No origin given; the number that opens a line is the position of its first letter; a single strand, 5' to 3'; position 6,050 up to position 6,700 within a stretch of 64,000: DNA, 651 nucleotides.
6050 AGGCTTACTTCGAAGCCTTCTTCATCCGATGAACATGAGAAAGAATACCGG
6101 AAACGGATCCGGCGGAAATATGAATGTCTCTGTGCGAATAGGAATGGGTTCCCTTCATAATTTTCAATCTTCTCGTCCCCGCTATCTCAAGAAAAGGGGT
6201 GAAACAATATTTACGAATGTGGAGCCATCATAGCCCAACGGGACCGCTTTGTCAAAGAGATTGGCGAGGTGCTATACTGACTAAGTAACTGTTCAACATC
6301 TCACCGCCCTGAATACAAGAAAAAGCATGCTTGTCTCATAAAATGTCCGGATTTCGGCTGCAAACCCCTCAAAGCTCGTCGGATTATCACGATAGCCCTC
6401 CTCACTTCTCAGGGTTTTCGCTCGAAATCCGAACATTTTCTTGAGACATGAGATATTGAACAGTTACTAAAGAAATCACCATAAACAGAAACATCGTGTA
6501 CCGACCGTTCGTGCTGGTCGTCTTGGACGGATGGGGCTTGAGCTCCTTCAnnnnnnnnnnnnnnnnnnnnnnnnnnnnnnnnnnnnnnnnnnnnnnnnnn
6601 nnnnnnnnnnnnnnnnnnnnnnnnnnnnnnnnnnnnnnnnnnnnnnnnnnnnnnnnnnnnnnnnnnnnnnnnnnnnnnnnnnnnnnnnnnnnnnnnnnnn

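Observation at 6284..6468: Family of ~186-nt intergenic elements (3 copies in 64 kb) with 20-nt terminal inverted repeats that co-vary between copies; candidate novel structured ncRNA or MITE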

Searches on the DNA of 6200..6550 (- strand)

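Call 10: search_rna_families(source=window, start=6200, end=6550, threshold=evalue, max_evalue=10)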
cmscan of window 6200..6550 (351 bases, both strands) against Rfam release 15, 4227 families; matches with E-value up to 10: 2.
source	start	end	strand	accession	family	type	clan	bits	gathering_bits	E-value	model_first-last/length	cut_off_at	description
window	6288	6363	+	RF02279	TtnuCD1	Gene; snRNA; snoRNA; CD-box;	-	20.9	70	2.1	1-63/63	no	Tetrahymena snoRNA TtnuCD1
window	6364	6497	-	RF00012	U3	Gene; snRNA; snoRNA; CD-box;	CL00100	13.4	34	0.77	1-219/219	no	Small nucleolar RNA U3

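Call 15: build_rna_model(alignment_id=A2)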
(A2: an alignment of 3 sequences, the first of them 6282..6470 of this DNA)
Model R1 built from alignment A2 (3 sequences, 196 columns); structure: RNAalifold consensus.
model positions 193; base pairs 70; branch points 1; effective number of sequences 0.91; information 0.59 bits per position. Calibrated on 0.2 Mb of random sequence (short: E-values are rough).
structure used (alignment columns):
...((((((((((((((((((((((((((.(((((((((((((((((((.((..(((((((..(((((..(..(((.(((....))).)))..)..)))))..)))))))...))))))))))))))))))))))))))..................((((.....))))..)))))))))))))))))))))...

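Call 16: search_with_rna_model(model_id=R1, sources=[window, L001, L002, L003, L004, L005, L006, L007, L008, L009, L010, L011, L012, L013, L014, L015, L016, L017, L018, L019, L020, L021, L022, L023, L024, L025, L026, L027, L028, L029, L030, L031, L032, L033, L034, L035, L036, L037, L038, L039, L040, L041, L042, L043, L044, L045, L046, L047, L048, L049, L050, L051, L052, L053, L054, L055, L056, L057, L058, L059, L060, L061, L062, L063, L064, L065, L066, L067, L068, L069, L070, L071, L072, L073, L074, L075, L076, L077, L078, L079, L080], max_evalue=0.01, make_alignment=true)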
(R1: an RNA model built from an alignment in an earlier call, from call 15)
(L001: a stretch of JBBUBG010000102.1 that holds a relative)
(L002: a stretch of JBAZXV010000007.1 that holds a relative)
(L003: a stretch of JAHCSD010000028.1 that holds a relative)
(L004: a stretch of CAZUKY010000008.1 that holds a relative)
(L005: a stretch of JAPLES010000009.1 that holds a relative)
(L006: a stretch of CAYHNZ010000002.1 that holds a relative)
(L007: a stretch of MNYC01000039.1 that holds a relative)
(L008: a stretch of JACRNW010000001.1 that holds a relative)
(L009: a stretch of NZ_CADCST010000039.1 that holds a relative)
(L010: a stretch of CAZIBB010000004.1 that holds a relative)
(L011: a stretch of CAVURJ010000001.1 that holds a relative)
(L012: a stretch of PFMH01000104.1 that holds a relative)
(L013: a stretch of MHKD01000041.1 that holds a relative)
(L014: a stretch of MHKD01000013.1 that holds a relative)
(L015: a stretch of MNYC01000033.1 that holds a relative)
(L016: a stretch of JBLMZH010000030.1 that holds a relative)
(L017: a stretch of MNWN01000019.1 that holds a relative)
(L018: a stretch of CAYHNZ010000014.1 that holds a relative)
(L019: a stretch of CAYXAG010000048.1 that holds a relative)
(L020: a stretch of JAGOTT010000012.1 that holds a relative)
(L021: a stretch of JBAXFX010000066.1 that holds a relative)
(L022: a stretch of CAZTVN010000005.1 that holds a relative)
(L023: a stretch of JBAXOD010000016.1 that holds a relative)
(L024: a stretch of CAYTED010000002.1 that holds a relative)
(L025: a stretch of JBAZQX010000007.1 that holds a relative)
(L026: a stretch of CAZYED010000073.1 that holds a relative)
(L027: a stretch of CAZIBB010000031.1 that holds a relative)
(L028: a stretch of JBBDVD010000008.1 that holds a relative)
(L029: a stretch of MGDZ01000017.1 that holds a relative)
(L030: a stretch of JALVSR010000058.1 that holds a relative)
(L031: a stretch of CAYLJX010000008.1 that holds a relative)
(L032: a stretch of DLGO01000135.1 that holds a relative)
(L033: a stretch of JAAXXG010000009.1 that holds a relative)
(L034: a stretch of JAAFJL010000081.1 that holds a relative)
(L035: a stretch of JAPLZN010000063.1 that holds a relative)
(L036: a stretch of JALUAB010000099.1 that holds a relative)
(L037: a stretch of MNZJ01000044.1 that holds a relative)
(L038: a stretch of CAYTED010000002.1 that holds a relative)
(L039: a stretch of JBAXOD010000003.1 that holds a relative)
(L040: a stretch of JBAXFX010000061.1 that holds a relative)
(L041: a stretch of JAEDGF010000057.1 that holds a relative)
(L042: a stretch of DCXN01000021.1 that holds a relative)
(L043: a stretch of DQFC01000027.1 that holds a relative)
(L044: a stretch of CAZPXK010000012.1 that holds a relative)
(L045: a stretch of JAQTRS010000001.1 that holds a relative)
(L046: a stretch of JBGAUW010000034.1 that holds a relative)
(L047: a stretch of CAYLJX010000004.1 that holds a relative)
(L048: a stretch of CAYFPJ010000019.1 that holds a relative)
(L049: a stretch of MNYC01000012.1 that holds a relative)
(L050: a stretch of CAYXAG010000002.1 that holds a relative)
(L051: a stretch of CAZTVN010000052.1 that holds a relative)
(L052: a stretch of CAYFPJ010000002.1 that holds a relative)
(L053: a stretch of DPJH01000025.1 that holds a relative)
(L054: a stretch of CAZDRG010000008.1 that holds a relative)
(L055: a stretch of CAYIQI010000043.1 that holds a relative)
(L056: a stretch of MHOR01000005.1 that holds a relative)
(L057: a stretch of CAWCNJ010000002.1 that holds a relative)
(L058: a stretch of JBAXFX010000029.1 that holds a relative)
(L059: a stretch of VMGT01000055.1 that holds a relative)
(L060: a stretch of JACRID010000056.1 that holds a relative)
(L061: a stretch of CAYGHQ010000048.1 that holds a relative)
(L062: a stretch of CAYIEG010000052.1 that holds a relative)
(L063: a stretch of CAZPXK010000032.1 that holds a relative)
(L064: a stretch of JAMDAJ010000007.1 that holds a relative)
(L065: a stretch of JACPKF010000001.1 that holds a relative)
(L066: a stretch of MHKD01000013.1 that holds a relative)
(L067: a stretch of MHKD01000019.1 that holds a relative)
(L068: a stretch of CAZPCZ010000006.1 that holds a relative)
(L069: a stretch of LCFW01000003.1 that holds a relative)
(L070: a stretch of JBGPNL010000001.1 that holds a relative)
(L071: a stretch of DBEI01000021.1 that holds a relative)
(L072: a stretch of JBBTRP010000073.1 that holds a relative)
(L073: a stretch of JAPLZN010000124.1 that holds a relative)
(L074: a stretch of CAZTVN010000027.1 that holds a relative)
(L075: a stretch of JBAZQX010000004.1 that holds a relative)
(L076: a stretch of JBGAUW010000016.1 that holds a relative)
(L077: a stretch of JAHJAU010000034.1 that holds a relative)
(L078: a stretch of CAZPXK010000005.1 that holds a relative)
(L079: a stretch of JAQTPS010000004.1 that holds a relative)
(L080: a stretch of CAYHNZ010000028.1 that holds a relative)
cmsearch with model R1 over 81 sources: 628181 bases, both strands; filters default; matches with E-value up to 0.01: 129.
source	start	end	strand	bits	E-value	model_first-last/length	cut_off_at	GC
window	6282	6470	-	205.6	9.5e-45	1-193/193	no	0.43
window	51598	51791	+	203.6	2.8e-44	1-193/193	no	0.43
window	63396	63585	+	202.2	5.7e-44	1-193/193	no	0.42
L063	2986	3175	-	175.9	6.5e-38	1-193/193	no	0.4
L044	5131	5320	+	172.6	3.8e-37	1-193/193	no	0.41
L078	3342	3530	-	166.7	8.4e-36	1-193/193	no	0.4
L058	3284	3473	+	164.1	3.4e-35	1-193/193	no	0.38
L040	5647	5835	-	162.9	6.3e-35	1-193/193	no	0.38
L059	100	289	+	159.4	4.2e-34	1-193/193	no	0.33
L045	6814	7003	+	156.4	2e-33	1-193/193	no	0.41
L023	4186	4373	+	155.7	2.8e-33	1-193/193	no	0.47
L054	1388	1576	+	153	1.2e-32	1-193/193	no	0.41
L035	7196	7387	+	145.2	7.5e-31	1-193/193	no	0.41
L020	2782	2969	+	144.5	1.1e-30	1-193/193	no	0.46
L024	2343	2533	+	142.7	2.8e-30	1-193/193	no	0.38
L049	39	225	+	141.7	4.7e-30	1-193/193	no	0.36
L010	7450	7646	-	141.2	6.4e-30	1-193/193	no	0.43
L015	55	241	+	140.8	7.8e-30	1-193/193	no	0.35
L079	2838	3024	-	140.1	1.1e-29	1-193/193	no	0.39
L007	455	642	-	139.1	1.9e-29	1-193/193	no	0.35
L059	519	707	-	133.2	4.4e-28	1-193/193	no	0.38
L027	2051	2244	-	132.6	6.1e-28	1-193/193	no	0.36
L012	3570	3758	-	129.6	2.9e-27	1-193/193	no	0.33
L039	4580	4769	-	126.4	1.6e-26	1-193/193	no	0.42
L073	3147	3341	+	123.6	7.1e-26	1-193/193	no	0.45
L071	3372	3561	-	120.8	3.2e-25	1-193/193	no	0.39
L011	2761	2954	-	119.7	5.4e-25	1-193/193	no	0.44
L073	985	1192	-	113.7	1.4e-23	1-193/193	no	0.49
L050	5741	5906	+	111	5.7e-23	1-193/193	no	0.39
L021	3641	3829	-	109.3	1.3e-22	1-193/193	no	0.38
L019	4066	4231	-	108.9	1.7e-22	1-193/193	no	0.39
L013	5153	5318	+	105.1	1.2e-21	1-193/193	no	0.34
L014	3012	3177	+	104.6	1.6e-21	1-193/193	no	0.36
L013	534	699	-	102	6.5e-21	1-193/193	no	0.36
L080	1523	1715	+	101.5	8.5e-21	1-193/193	no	0.45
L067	3106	3271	+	100.2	1.7e-20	1-193/193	no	0.4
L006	1083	1273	-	99.3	2.8e-20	1-193/193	no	0.46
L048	5617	5782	-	97.4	7.7e-20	1-193/193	no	0.34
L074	4782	4950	-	95.2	2.4e-19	1-193/193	no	0.41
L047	1825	1992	+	93.6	5.5e-19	1-193/193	no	0.46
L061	189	358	-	93.2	6.9e-19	1-193/193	no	0.34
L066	1596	1761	+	91.4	1.8e-18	1-193/193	no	0.4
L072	2022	2187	-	91.3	1.9e-18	1-193/193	no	0.41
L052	6470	6635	-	91.2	2.1e-18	1-193/193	no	0.34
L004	7812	7988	-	90.4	3.1e-18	1-193/193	no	0.4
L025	5054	5225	-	90.2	3.3e-18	1-193/193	no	0.39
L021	3699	3796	+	89.4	5.2e-18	33-130/193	no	0.37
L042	6722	6925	-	87.4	1.5e-17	1-193/193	no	0.46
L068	3223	3386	-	85.5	4.1e-17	1-193/193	no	0.49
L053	3336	3499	+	85.3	4.5e-17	1-193/193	no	0.37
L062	3421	3586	+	85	5.4e-17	1-193/193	no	0.49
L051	2904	3072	+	84.2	8e-17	1-193/193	no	0.37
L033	6815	6980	+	82.4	2.1e-16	1-193/193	no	0.51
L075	3969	4136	-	81.8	2.9e-16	1-193/193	no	0.38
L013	311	473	-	81.3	3.8e-16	1-193/193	no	0.32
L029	4679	4844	+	80.9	4.8e-16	1-193/193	no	0.51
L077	5679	5844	+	80.7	5.2e-16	1-193/193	no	0.45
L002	350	547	-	78.5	1.7e-15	1-193/193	no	0.45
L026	1245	1409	+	77.1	3.5e-15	1-193/193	no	0.4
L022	1985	2152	+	77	3.6e-15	1-193/193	no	0.44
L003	1329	1492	-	76.9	3.9e-15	1-193/193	no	0.41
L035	3087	3405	-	76.7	4.3e-15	1-193/193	no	0.53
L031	6374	6544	+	74.9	1.1e-14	1-193/193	no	0.5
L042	5284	5454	+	74.3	1.6e-14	1-193/193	no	0.4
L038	622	790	-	73.3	2.6e-14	1-193/193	no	0.46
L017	3765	3929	-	72.2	4.6e-14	1-193/193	no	0.5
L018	6890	7055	+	71.6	6.5e-14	1-193/193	no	0.39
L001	2547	2708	-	70.8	1e-13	1-193/193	no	0.43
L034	1471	1632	-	70.5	1.1e-13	1-193/193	no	0.35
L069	6776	6947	+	67.4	6.1e-13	1-193/193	no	0.44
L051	3133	3302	+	66.9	7.8e-13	1-193/193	no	0.44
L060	1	142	-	66.8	8.3e-13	1-136/193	3'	0.42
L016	2301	2467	-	65.8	1.4e-12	1-193/193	no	0.4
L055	3345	3510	-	65.3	1.8e-12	1-193/193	no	0.38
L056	534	698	-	65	2.1e-12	1-193/193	no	0.33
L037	4665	4834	-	63.2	5.5e-12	1-193/193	no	0.49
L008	4293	4458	+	63.1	5.7e-12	1-193/193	no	0.4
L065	4270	4437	+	60.4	2.4e-11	1-193/193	no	0.42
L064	2691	2858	-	57.5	1.1e-10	1-193/193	no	0.45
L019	4066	4231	+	57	1.5e-10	1-193/193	no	0.39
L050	5741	5906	-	55.1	4e-10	1-193/193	no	0.39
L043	3910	4079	-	54.1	6.8e-10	1-193/193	no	0.46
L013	5153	5318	-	52.9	1.3e-09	1-193/193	no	0.34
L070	266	430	+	51.8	2.4e-09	1-193/193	no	0.41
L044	5112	5291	-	51.3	3.1e-09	1-193/193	no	0.4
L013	534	699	+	50.4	4.9e-09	1-193/193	no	0.36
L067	3106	3271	-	50.3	5.3e-09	1-193/193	no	0.4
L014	3012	3177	-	48.1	1.7e-08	1-193/193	no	0.36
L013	311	473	+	46.6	3.6e-08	1-193/193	no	0.32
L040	1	108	+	46.1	4.9e-08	81-193/193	5'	0.4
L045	6790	6968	-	45.9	5.3e-08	1-193/193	no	0.4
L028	387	548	+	43.7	1.7e-07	1-193/193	no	0.43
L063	3038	3152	+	42.7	2.9e-07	24-138/193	no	0.45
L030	3126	3292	+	42.5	3.2e-07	1-193/193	no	0.57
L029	4222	4407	+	41.3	6e-07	1-193/193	no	0.47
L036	5958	6122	+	41.3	6.2e-07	1-193/193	no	0.56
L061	2707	2806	+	40.4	9.6e-07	34-129/193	no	0.58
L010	7450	7646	+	39.9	1.3e-06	1-193/193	no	0.43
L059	130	231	-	39.4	1.7e-06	31-132/193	no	0.33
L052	655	818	+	38.8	2.2e-06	1-193/193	no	0.34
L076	1317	1484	-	38.3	3e-06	1-193/193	no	0.35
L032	479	647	-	38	3.5e-06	1-193/193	no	0.35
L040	5705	5802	+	36.6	7.5e-06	33-130/193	no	0.37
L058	3317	3414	-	36.5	7.7e-06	33-130/193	no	0.37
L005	4373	4542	+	36.2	8.9e-06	1-193/193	no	0.34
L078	3374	3542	+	35.8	1.1e-05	1-193/193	no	0.41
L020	2812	2913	-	35.7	1.2e-05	31-132/193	no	0.43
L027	2095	2257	+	35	1.7e-05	1-193/193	no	0.39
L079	2872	3044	+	35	1.7e-05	1-193/193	no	0.39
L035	7227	7326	-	34.3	2.5e-05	32-131/193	no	0.39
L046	4182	4351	+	34.2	2.6e-05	1-193/193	no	0.32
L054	1420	1517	-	33.5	3.8e-05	33-130/193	no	0.44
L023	4217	4316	-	32.8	5.4e-05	32-131/193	no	0.46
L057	81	182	-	32.7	5.9e-05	32-131/193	no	0.35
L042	6722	6925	+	31.8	9.3e-05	1-193/193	no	0.46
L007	455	642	+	31.5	0.00011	1-193/193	no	0.35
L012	3626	3727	+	31.5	0.00011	31-132/193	no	0.35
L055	3345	3510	+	30.8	0.00016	1-193/193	no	0.38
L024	2319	2501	-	30.5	0.00018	1-193/193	no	0.37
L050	1806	1874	-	30.5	0.00018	49-114/193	no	0.48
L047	1825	1992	-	29.7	0.00028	1-193/193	no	0.46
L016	2301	2467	+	29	0.00041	1-193/193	no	0.4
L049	39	225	-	26.9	0.0012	1-193/193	no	0.36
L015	55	241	-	26.9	0.0013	1-193/193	no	0.35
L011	2821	2920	+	26.7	0.0014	33-130/193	no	0.42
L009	5637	5802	+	25.3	0.0029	1-193/193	no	0.3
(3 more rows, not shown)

Alignment A3: 129 matches aligned to the model, 556 columns, each read 5' to 3' on its own strand. Consensus structure (alignment columns), stored with it:
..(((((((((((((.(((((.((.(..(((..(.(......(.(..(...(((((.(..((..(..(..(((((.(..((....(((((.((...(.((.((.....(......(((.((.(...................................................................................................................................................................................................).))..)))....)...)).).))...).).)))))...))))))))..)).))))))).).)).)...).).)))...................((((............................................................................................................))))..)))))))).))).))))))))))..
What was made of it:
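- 6285..6467 (-): MITE copy A (183 nt), inserted between the gpmI promoter -10 box and the gpmI start codon. CM hit of 205.6 bits (call 16).
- Checked: The covariance model built from them scores them at 202-206 bits (E about 1e-44, call 16).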

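Call 19: search_with_rna_model(model_id=R1, sources=[L081, L082, L083, L084, L085, L086, L087, L088, L089, L090, L091, L092, L093, L094, L095, L096, L097, L098, L099, L100, L101, L102, L103, L104, L105, L106, L107, L108, L109, L110, L111, L112, L113, L114, L115, L116, L117], max_evalue=0.001, make_alignment=true)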
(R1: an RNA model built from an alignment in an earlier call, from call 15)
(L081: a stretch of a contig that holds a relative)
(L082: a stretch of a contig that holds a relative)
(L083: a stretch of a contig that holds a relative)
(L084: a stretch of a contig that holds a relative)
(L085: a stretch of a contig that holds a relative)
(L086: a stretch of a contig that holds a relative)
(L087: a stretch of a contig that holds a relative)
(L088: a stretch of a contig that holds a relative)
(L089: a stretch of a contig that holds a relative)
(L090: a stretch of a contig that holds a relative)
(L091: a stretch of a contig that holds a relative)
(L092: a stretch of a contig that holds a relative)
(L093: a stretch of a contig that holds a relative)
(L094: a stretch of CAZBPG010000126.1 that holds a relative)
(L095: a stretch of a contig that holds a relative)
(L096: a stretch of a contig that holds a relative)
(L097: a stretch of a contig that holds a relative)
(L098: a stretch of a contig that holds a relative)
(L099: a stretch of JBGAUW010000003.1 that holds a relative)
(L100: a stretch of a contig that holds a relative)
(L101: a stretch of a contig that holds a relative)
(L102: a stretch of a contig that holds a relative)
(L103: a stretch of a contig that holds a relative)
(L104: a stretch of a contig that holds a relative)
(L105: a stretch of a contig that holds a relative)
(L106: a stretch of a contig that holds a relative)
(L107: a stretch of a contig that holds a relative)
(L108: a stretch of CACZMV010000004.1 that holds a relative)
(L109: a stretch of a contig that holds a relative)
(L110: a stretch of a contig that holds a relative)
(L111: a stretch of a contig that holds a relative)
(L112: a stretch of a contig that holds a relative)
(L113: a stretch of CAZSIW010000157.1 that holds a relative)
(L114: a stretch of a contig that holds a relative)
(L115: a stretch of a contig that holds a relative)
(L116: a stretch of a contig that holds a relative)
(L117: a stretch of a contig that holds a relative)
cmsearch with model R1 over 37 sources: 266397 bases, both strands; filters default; matches with E-value up to 0.001: 45.
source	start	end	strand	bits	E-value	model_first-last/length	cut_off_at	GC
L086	2109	2298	+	181.7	1.3e-39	1-193/193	no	0.34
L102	2067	2256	+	156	1.1e-33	1-193/193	no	0.4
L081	469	661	+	154.5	2.3e-33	1-193/193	no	0.42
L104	3131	3318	-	147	1.2e-31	1-193/193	no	0.37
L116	3298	3491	-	134.8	7.9e-29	1-193/193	no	0.46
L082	2125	2314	-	133.6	1.5e-28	1-193/193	no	0.43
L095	2325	2512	+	119.3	2.9e-25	1-193/193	no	0.3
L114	3999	4187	-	117.4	8.1e-25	1-193/193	no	0.43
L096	7182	7348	-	102.4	2.2e-21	1-193/193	no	0.43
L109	4455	4620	-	100.5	6.2e-21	1-193/193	no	0.36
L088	943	1102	+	94.1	1.8e-19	1-193/193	no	0.47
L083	4180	4344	-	89.4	2.2e-18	1-193/193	no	0.4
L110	3624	3791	-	87.2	7.1e-18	1-193/193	no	0.44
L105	6218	6382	+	82.7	7.5e-17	1-193/193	no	0.39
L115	3340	3503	-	79.2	4.9e-16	1-193/193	no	0.41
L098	4908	5072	-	78.6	6.8e-16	1-193/193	no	0.38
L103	6937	7103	-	77.2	1.4e-15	1-193/193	no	0.38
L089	5134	5297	-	75.2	4.1e-15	1-193/193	no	0.47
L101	7459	7627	+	73.3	1.1e-14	1-193/193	no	0.4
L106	6498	6663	+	73.2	1.2e-14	1-193/193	no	0.47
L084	2246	2413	-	69.1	1e-13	1-193/193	no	0.42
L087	4045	4211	+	66.4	4.4e-13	1-193/193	no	0.46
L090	3393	3557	+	65.8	6.1e-13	1-193/193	no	0.44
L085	3963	4120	+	64.9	9.6e-13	1-193/193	no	0.33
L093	5868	6033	+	63.8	1.7e-12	1-193/193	no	0.38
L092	1075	1240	-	63.4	2.1e-12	1-193/193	no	0.42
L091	3509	3686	+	61.9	4.7e-12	1-193/193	no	0.52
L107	1163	1331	+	61.6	5.4e-12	1-193/193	no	0.53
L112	2678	2842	-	56.4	8.7e-11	1-193/193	no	0.37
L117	1514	1674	-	53.4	4.3e-10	1-193/193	no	0.52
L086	2097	2249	-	50.7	1.8e-09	21-173/193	no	0.33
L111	7849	8000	+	49.4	3.6e-09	1-145/193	3'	0.46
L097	3230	3399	-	48.8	4.9e-09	1-193/193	no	0.46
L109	4455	4620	+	45.4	3e-08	1-193/193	no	0.36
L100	4472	4640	+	44.9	3.8e-08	1-193/193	no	0.34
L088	940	1105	-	42.7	1.3e-07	1-193/193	no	0.49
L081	462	606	-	37.4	2.1e-06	24-168/193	no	0.41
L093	5867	6034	-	36.1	4e-06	1-193/193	no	0.38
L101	7459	7627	-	34.5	9.6e-06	1-193/193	no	0.4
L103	4414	4556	-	31.5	4.6e-05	1-193/193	no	0.29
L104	3185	3288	+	31.1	5.7e-05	30-133/193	no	0.33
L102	2100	2198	-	30.7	7.2e-05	33-130/193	no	0.4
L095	2358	2455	-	30.2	9.4e-05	33-130/193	no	0.32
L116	3359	3461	+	28.2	0.00027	31-132/193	no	0.43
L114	3999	4187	+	27.1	0.00048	1-193/193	no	0.43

Alignment A4: 45 matches aligned to the model, 392 columns, each read 5' to 3' on its own strand. Consensus structure (alignment columns), stored with it:
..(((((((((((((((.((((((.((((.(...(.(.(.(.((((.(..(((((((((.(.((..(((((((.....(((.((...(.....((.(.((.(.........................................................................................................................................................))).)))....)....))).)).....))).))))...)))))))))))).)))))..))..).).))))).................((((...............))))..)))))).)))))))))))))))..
